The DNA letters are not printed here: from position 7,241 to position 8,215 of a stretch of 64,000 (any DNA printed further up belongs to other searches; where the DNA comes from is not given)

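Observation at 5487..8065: Sensor kinase with fused N-terminal zinc ribbon and Nudix hydrolase domain (Zn-ribbon–Nudix–GAF–PAS–HisKA–HATPase) plus cognate receiver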

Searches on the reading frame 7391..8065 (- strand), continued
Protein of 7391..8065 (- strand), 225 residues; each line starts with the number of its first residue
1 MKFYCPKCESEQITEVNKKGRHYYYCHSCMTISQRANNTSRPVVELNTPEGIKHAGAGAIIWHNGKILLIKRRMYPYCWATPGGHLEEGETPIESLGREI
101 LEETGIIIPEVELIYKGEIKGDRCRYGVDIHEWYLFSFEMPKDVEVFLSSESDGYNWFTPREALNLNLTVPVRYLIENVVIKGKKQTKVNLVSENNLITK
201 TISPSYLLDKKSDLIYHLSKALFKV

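Call 30: search_protein_families(library=pfam, proteins=[P0159, P0163, P0164, P0166, P0167, P0172, P0181, P0190, P0192, P0214], max_evalue=0.0001)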
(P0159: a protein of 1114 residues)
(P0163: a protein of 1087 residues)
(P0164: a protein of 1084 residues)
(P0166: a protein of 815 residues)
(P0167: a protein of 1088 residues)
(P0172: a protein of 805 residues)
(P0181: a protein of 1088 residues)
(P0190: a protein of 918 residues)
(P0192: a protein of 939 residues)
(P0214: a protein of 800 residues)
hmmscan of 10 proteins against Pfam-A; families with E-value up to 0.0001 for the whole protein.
P0159 (1114 aa): 8 families
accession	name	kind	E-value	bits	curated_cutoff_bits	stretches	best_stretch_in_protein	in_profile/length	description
PF02518.31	HATPase_c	-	1.5e-27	96.6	26.4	1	977-1085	3-110/111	Histidine kinase-, DNA gyrase B-, and HSP90-like ATPase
PF13185.12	GAF_2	-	2.3e-18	67.2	28.6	1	358-457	37-136/136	GAF domain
PF00512.31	HisKA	-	3.2e-17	62.8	26.9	1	861-927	2-65/66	His Kinase A (phospho-acceptor) domain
PF01590.32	GAF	-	4.2e-17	63.4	22.4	1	369-456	45-133/133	GAF domain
PF13492.12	GAF_3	-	3.1e-12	47.5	27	1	325-458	5-129/129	GAF domain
PF13426.13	PAS_9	-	5.3e-11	43.1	27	1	756-852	2-102/103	PAS domain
PF00293.34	NUDIX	-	9.3e-10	39.1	21.1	1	52-162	2-121/134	NUDIX domain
PF00989.32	PAS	-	1.1e-08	35.5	22.6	0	746-841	2-102/113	PAS fold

P0163 (1087 aa): 11 families
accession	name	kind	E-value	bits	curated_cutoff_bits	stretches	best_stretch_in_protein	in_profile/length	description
PF02518.31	HATPase_c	-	3.4e-28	98.7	26.4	1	976-1086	1-110/111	Histidine kinase-, DNA gyrase B-, and HSP90-like ATPase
PF01590.32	GAF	-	2.1e-21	77.3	22.4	1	330-460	4-133/133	GAF domain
PF13185.12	GAF_2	-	6.8e-21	75.3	28.6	1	326-461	2-136/136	GAF domain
PF00989.32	PAS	-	4.2e-17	62.6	22.6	1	748-852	3-113/113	PAS fold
PF13492.12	GAF_3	-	1.9e-15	57.8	27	1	329-462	3-129/129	GAF domain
PF00512.31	HisKA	-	4.5e-14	52.7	26.9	1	862-928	2-65/66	His Kinase A (phospho-acceptor) domain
PF00293.34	NUDIX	-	1.9e-07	31.6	21.1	1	53-163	3-122/134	NUDIX domain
PF13188.13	PAS_8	-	2.4e-07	30.9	21.8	0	476-514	3-43/65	PAS domain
PF13426.13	PAS_9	-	6.6e-07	30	27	0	757-853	2-102/103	PAS domain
PF21370.4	PAS_GdpP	-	4.4e-05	24.2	27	0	486-528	15-55/90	Cyclic-di-AMP phosphodiesterase GdpP-like, PAS domain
PF15714.11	SpoVT_C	-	5.2e-05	23.8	27.5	0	675-733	72-128/128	Stage V sporulation protein T C-terminal, transcription factor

P0164 (1084 aa): 10 families
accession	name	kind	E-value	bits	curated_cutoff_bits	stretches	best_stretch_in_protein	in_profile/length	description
PF02518.31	HATPase_c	-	2.7e-24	86.2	26.4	1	972-1076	6-109/111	Histidine kinase-, DNA gyrase B-, and HSP90-like ATPase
PF13185.12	GAF_2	-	1.1e-21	78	28.6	1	321-455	3-136/136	GAF domain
PF01590.32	GAF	-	2e-19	70.9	22.4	1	324-454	4-133/133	GAF domain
PF00512.31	HisKA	-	7.6e-16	58.4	26.9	1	854-920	2-65/66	His Kinase A (phospho-acceptor) domain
PF13492.12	GAF_3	-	1.2e-13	52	27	1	325-456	5-129/129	GAF domain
PF00293.34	NUDIX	-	6.6e-12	46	21.1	1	54-162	3-120/134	NUDIX domain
PF13188.13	PAS_8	-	2.1e-11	43.7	21.8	0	742-781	1-38/65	PAS domain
PF00989.32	PAS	-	1.5e-10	41.5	22.6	0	743-778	2-37/113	PAS fold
PF13426.13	PAS_9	-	2.2e-06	28.3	27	0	479-580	2-103/103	PAS domain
PF15714.11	SpoVT_C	-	5.3e-06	27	27.5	0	676-729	76-128/128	Stage V sporulation protein T C-terminal, transcription factor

P0166 (815 aa): 7 families
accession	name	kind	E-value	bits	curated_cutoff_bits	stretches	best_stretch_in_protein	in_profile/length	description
PF02518.31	HATPase_c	-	4.7e-26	91.9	26.4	1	704-814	2-110/111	Histidine kinase-, DNA gyrase B-, and HSP90-like ATPase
PF00512.31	HisKA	-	1.2e-18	67.3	26.9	1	589-655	2-65/66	His Kinase A (phospho-acceptor) domain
PF13185.12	GAF_2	-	7.9e-11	42.8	28.6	1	323-457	3-136/136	GAF domain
PF00293.34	NUDIX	-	3.4e-10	40.5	21.1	1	52-167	2-126/134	NUDIX domain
PF01590.32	GAF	-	4.7e-10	40.5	22.4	1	327-456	5-133/133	GAF domain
PF13492.12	GAF_3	-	1.5e-09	38.8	27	1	323-458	1-129/129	GAF domain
PF00989.32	PAS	-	6.3e-07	29.8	22.6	0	471-540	2-71/113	PAS fold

P0167 (1088 aa): 10 families
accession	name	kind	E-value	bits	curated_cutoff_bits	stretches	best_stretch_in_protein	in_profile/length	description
PF02518.31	HATPase_c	-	8.8e-28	97.4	26.4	1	978-1087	2-109/111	Histidine kinase-, DNA gyrase B-, and HSP90-like ATPase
PF00512.31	HisKA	-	3e-19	69.3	26.9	1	864-930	2-65/66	His Kinase A (phospho-acceptor) domain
PF01590.32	GAF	-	7.9e-16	59.2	22.4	1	328-456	5-132/133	GAF domain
PF13185.12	GAF_2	-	5.4e-15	56.2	28.6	1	326-458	5-136/136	GAF domain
PF00989.32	PAS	-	1.2e-11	45.1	22.6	1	749-854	2-113/113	PAS fold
PF13188.13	PAS_8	-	3.6e-11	43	21.8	0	748-792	1-39/65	PAS domain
PF00293.34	NUDIX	-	3.5e-09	37.2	21.1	1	53-175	2-132/134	NUDIX domain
PF13426.13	PAS_9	-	5.1e-08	33.6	27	0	482-585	2-103/103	PAS domain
PF13492.12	GAF_3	-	4.7e-06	27.5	27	1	328-459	5-129/129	GAF domain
PF13589.12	HATPase_c_3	-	1e-05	26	25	1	983-1055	4-77/137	Histidine kinase-, DNA gyrase B-, and HSP90-like ATPase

P0172 (805 aa): 10 families
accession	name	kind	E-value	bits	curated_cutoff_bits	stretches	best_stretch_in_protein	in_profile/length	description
PF02518.31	HATPase_c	-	4.2e-28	98.4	26.4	1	695-804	2-109/111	Histidine kinase-, DNA gyrase B-, and HSP90-like ATPase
PF00512.31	HisKA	-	1.2e-19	70.6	26.9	1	581-648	2-66/66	His Kinase A (phospho-acceptor) domain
PF13185.12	GAF_2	-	9.8e-12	45.7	28.6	1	311-444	4-136/136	GAF domain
PF01590.32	GAF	-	2.1e-11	44.9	22.4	1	313-443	4-133/133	GAF domain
PF13492.12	GAF_3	-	1.5e-10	42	27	1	312-445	3-129/129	GAF domain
PF00989.32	PAS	-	2.5e-09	37.6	22.6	1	465-504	2-41/113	PAS fold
PF00293.34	NUDIX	-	3.6e-07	30.7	21.1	1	53-161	3-122/134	NUDIX domain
PF13426.13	PAS_9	-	6.1e-06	26.9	27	1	475-572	2-102/103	PAS domain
PF08447.18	PAS_3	-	1.5e-05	25.6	25.6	1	487-568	2-89/89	PAS fold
PF13188.13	PAS_8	-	7.5e-05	22.9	21.8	0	466-500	3-37/65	PAS domain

P0181 (1088 aa): 11 families
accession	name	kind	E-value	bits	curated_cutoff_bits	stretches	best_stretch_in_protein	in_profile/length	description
PF02518.31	HATPase_c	-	1.2e-26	93.7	26.4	1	972-1081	2-110/111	Histidine kinase-, DNA gyrase B-, and HSP90-like ATPase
PF01590.32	GAF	-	7.2e-18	65.8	22.4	1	323-453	4-133/133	GAF domain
PF13185.12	GAF_2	-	6.3e-17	62.5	28.6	1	327-454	6-136/136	GAF domain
PF00989.32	PAS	-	7.3e-17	61.8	22.6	1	742-848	2-112/113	PAS fold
PF00512.31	HisKA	-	1.4e-15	57.5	26.9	1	859-925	2-65/66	His Kinase A (phospho-acceptor) domain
PF13492.12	GAF_3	-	3.6e-15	57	27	1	324-455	5-129/129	GAF domain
PF13188.13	PAS_8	-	9.2e-13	48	21.8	0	742-781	2-41/65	PAS domain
PF13426.13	PAS_9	-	8.1e-12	45.8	27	1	478-580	2-102/103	PAS domain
PF08448.16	PAS_4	-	1.8e-09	38.2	23.1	0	475-582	3-108/110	PAS fold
PF15714.11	SpoVT_C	-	1.3e-05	25.7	27.5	0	405-454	78-128/128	Stage V sporulation protein T C-terminal, transcription factor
PF12860.13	PAS_7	-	9.1e-05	23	27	0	747-779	1-33/115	PAS fold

P0190 (918 aa): 5 families
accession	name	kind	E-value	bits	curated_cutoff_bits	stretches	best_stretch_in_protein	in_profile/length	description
PF02518.31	HATPase_c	-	9e-28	97.4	26.4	1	800-909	1-110/111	Histidine kinase-, DNA gyrase B-, and HSP90-like ATPase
PF00512.31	HisKA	-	2.6e-14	53.5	26.9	1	689-755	2-65/66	His Kinase A (phospho-acceptor) domain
PF00293.34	NUDIX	-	1.1e-12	48.6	21.1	1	53-159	3-117/134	NUDIX domain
PF13426.13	PAS_9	-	5.9e-06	26.9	27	0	578-679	9-101/103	PAS domain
PF13188.13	PAS_8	-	3.8e-05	23.9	21.8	0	208-252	5-48/65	PAS domain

P0192 (939 aa): 11 families
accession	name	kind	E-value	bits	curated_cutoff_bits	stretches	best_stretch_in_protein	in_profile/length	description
PF02518.31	HATPase_c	-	6.3e-29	101.1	26.4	1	825-934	1-109/111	Histidine kinase-, DNA gyrase B-, and HSP90-like ATPase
PF00512.31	HisKA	-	4.1e-17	62.4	26.9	1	711-777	2-65/66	His Kinase A (phospho-acceptor) domain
PF00989.32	PAS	-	4.7e-15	56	22.6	1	598-639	5-45/113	PAS fold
PF13185.12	GAF_2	-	1.9e-13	51.3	28.6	1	313-447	3-136/136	GAF domain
PF13492.12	GAF_3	-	5.2e-13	50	27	1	314-448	2-129/129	GAF domain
PF13188.13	PAS_8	-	4.1e-12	46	21.8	0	595-640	2-48/65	PAS domain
PF01590.32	GAF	-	4.3e-12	47.2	22.4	1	316-446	4-133/133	GAF domain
PF13426.13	PAS_9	-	1.8e-11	44.6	27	0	605-702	2-102/103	PAS domain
PF08448.16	PAS_4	-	1.9e-10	41.4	23.1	1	468-576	3-109/110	PAS fold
PF00293.34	NUDIX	-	5.9e-07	30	21.1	1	37-148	2-122/134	NUDIX domain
PF13596.12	PAS_10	-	2.3e-06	28.7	22.1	1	462-573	1-106/106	PAS domain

P0214 (800 aa): 4 families
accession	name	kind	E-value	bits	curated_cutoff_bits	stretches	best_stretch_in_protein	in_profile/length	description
PF02518.31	HATPase_c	-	1.7e-28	99.7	26.4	1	689-797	1-109/111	Histidine kinase-, DNA gyrase B-, and HSP90-like ATPase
PF00512.31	HisKA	-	1.6e-16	60.6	26.9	1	578-645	2-66/66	His Kinase A (phospho-acceptor) domain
PF00293.34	NUDIX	-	1.8e-11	44.6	21.1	1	53-161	3-122/134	NUDIX domain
PF13188.13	PAS_8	-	1.8e-05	24.9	21.8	0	353-387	1-35/65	PAS domain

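Call 31: list_cluster_members(proteins=[P0129, P0128, P0131, P0134, P0144, P0146, P0154, P0159, P0127, P0130])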
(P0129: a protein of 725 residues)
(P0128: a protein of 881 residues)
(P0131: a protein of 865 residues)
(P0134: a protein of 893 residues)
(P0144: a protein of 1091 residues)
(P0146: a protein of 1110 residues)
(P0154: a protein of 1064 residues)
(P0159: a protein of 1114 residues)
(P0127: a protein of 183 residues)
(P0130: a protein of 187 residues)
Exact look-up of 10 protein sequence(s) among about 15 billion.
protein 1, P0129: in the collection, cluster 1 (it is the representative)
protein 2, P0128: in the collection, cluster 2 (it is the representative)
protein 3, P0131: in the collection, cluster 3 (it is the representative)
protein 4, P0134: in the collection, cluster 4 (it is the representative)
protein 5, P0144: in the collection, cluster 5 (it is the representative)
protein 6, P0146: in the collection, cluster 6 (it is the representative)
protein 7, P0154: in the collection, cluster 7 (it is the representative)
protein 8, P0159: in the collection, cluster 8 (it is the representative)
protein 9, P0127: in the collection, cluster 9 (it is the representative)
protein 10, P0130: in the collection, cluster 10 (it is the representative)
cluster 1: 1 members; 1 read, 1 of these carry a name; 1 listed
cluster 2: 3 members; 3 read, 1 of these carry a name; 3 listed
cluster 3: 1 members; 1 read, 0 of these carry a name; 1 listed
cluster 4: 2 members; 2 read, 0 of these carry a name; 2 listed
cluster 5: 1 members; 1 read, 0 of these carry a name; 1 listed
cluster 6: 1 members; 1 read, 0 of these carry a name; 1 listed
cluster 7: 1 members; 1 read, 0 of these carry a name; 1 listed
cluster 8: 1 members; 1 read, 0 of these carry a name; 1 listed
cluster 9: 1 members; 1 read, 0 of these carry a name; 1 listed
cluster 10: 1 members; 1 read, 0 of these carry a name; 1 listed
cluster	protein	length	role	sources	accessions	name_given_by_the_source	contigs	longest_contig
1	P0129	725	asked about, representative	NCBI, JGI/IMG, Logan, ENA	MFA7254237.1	MAG: ATP-binding protein [Patescibacteria group bacterium]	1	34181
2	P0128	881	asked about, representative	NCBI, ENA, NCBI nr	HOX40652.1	MAG TPA: GAF domain-containing protein [bacterium] | GAF domain-containing protein [bacterium]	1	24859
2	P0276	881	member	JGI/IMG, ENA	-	-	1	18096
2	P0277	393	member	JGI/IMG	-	-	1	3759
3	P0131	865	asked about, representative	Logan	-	-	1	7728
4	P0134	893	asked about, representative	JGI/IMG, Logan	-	-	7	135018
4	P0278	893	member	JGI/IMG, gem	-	-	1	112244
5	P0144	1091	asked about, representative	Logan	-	-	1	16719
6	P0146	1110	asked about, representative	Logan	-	-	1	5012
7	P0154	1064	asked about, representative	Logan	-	-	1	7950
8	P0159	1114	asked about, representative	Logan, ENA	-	-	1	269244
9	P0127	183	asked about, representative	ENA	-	-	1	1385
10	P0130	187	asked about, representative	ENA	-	-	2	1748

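Call 38: find_encoding_contigs(protein=P0129, flank=8000, max_places=2)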
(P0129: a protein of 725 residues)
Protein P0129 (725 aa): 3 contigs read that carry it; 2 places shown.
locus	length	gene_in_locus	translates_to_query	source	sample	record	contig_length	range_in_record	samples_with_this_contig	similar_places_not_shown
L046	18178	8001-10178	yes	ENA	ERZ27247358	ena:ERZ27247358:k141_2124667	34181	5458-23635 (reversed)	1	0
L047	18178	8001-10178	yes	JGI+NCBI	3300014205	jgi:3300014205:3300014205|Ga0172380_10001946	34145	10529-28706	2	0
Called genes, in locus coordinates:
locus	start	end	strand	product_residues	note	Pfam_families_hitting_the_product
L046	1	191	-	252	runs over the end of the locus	PF00106:adh_short, PF08659:KR, PF13561:adh_short_C2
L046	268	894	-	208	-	PF01351:RNase_HII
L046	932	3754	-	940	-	PF00005:ABC_tran (faint), PF02463:SMC_N (faint), PF03193:RsgA_GTPase (faint), PF13191:AAA_16 (faint), PF13304:AAA_21 (faint), PF13555:AAA_29 (faint), PF17760:UvrA_inter, PF17755:UvrA_DNA-bind, +2 more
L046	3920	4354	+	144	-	PF04519:Bactofilin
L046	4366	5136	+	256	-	-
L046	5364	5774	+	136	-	PF05198:IF3_N, PF00707:IF3_C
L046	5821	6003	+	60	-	PF01632:Ribosomal_L35p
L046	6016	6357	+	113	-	PF00453:Ribosomal_L20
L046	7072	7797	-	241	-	-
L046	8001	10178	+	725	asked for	PF00293:NUDIX, PF01590:GAF, PF13185:GAF_2, PF13492:GAF_3, PF00989:PAS, PF13426:PAS_9, PF00512:HisKA, PF02518:HATPase_c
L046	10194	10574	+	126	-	PF00072:Response_reg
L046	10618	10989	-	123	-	-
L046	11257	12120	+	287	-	-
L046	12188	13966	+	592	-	-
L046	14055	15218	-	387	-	PF13556:HTH_30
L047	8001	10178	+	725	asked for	PF00293:NUDIX, PF01590:GAF, PF13185:GAF_2, PF13492:GAF_3, PF00989:PAS, PF13426:PAS_9, PF00512:HisKA, PF02518:HATPase_c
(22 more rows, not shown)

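Call 39: find_encoding_contigs(protein=P0159, flank=8000, max_places=2)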
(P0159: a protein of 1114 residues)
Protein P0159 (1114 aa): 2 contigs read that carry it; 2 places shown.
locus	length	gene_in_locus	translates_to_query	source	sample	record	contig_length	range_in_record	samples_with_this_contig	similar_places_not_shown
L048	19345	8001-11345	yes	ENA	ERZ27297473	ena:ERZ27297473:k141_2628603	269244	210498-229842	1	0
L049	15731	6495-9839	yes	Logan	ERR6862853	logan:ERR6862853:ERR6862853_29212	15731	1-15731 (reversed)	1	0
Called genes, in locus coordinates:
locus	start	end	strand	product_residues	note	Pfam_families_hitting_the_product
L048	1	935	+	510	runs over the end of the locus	PF13541:ChlI, PF00158:Sigma54_activat (faint), PF01078:Mg_chelatase, PF07728:AAA_5 (weak), PF00493:MCM (weak), PF13335:Mg_chelatase_C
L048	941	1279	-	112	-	-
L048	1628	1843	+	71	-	PF03840:SecG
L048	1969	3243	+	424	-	PF00496:SBP_bac_5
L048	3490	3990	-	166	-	-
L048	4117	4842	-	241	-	-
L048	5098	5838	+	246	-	PF00005:ABC_tran, PF13166:AAA_13 (faint), PF13304:AAA_21 (faint)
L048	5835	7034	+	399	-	PF12704:MacB_PCD, PF02687:FtsX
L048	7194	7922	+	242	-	PF13238:AAA_18 (weak)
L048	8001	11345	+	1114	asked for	PF00293:NUDIX, PF00989:PAS (faint), PF01590:GAF, PF13185:GAF_2, PF13492:GAF_3, PF13426:PAS_9 (weak), PF00512:HisKA, PF02518:HATPase_c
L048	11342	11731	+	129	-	PF00072:Response_reg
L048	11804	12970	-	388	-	PF05651:Diacid_rec (weak), PF17853:GGDEF_2, PF13556:HTH_30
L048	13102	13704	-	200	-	PF04203:Sortase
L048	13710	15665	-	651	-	-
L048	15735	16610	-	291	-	-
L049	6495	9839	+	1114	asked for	PF00293:NUDIX, PF00989:PAS (faint), PF01590:GAF, PF13185:GAF_2, PF13492:GAF_3, PF13426:PAS_9 (weak), PF00512:HisKA, PF02518:HATPase_c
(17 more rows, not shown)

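Call 40: find_encoding_contigs(protein=P0134, flank=8000, max_places=2)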
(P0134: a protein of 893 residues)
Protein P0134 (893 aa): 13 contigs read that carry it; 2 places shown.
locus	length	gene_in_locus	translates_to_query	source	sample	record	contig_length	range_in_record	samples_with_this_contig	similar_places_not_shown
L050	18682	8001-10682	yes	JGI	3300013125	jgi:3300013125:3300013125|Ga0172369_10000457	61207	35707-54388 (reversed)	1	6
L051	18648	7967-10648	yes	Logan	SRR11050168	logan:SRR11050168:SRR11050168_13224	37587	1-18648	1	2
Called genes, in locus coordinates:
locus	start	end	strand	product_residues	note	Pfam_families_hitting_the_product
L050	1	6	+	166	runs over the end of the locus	-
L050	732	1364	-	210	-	PF01351:RNase_HII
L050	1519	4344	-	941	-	PF00005:ABC_tran (faint), PF02463:SMC_N (faint), PF03193:RsgA_GTPase (faint), PF13191:AAA_16 (faint), PF13304:AAA_21 (faint), PF13401:AAA_22 (faint), PF17760:UvrA_inter, PF17755:UvrA_DNA-bind, +3 more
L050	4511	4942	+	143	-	-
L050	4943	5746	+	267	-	PF00781:DAGK_cat (weak)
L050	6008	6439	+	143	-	PF05198:IF3_N, PF00707:IF3_C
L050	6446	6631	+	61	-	PF01632:Ribosomal_L35p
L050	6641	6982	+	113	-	PF00453:Ribosomal_L20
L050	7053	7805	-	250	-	-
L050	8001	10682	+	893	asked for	PF00293:NUDIX, PF13185:GAF_2, PF01590:GAF, PF01590:GAF, PF13185:GAF_2, PF13492:GAF_3, PF00512:HisKA, PF02518:HATPase_c, +1 more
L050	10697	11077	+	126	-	PF00072:Response_reg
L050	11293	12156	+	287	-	-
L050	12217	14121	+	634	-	-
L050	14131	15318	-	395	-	PF17853:GGDEF_2 (weak), PF13556:HTH_30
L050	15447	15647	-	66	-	-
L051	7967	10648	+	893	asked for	PF00293:NUDIX, PF13185:GAF_2, PF01590:GAF, PF01590:GAF, PF13185:GAF_2, PF13492:GAF_3, PF00512:HisKA, PF02518:HATPase_c, +1 more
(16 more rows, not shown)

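Call 41: predict_structure(alignment_id=A2)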
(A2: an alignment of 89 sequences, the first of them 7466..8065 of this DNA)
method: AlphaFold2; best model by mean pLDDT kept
length: 200 residues; sequences in the alignment: 89
mean_pLDDT: 92.8   pTM: 0.86
mean pLDDT of the five models: 92.8, 92.7, 92.5, 92.4, 92.4
residues with pLDDT >= 90: 179; 70-90: 7; 50-70: 4; < 50: 10
segments of 3 or more residues with pLDDT < 50: 195-200
pLDDT, mean of each block of 10 residues (from residue 1): 94 97 98 95 92 96 98 98 97 98 97 96 94 98 96 98 98 97 73 46
secondary structure, 60 per line:
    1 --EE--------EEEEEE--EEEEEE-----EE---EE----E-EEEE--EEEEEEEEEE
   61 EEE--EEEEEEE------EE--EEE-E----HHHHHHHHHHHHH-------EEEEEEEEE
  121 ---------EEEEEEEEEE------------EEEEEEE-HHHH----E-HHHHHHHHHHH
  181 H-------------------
elements in order: E13-18 E21-26 E45-48 E51-63 E66-72 E83-85 H92-104 E112-120 E130-139 E152-158 H160-163 H170-181
